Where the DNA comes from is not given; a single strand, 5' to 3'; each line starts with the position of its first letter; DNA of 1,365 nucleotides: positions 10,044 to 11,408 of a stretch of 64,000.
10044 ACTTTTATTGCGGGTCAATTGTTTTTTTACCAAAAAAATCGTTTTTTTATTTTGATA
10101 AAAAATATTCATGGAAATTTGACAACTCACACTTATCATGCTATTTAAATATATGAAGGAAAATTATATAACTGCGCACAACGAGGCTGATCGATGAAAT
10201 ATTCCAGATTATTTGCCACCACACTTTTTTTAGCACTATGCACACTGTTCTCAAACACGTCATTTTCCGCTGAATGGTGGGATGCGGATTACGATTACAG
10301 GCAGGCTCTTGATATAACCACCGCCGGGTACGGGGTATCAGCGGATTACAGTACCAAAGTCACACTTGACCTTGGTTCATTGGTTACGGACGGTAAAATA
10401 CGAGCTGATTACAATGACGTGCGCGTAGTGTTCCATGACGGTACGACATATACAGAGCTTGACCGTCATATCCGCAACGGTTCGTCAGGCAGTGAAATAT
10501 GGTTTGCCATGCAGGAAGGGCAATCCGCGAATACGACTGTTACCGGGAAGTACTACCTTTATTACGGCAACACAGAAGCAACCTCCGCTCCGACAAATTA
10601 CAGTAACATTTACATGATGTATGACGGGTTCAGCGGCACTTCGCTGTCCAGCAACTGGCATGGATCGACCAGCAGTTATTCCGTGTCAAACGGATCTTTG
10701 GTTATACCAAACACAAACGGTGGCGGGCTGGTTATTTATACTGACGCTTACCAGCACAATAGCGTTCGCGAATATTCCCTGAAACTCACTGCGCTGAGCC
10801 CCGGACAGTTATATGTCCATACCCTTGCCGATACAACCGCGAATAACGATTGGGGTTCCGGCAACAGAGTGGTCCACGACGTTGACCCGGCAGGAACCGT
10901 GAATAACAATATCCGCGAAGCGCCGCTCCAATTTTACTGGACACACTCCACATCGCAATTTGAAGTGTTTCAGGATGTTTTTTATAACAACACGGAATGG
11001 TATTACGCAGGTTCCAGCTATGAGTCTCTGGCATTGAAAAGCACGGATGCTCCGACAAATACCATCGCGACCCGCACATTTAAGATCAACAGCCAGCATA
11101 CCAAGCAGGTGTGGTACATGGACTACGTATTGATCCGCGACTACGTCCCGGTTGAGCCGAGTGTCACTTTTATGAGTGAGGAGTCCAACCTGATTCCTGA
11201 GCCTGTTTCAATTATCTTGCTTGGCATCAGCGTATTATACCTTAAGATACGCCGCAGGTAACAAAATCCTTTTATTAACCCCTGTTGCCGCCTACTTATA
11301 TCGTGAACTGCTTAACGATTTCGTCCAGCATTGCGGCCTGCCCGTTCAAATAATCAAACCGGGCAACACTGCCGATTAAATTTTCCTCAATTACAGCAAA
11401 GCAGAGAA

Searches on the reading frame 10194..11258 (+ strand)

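Call 18: search_protein_families(library=pfam, proteins=[window:10194-11258:+], max_evalue=0.0001)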
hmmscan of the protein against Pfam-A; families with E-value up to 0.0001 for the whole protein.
window:10194-11258:+ (355 aa): 1 family
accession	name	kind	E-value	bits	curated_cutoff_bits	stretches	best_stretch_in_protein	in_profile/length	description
PF10102.14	DUF2341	-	5.9e-07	30.3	23.4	1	72-156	1-82/84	Domain of unknown function (DUF2341)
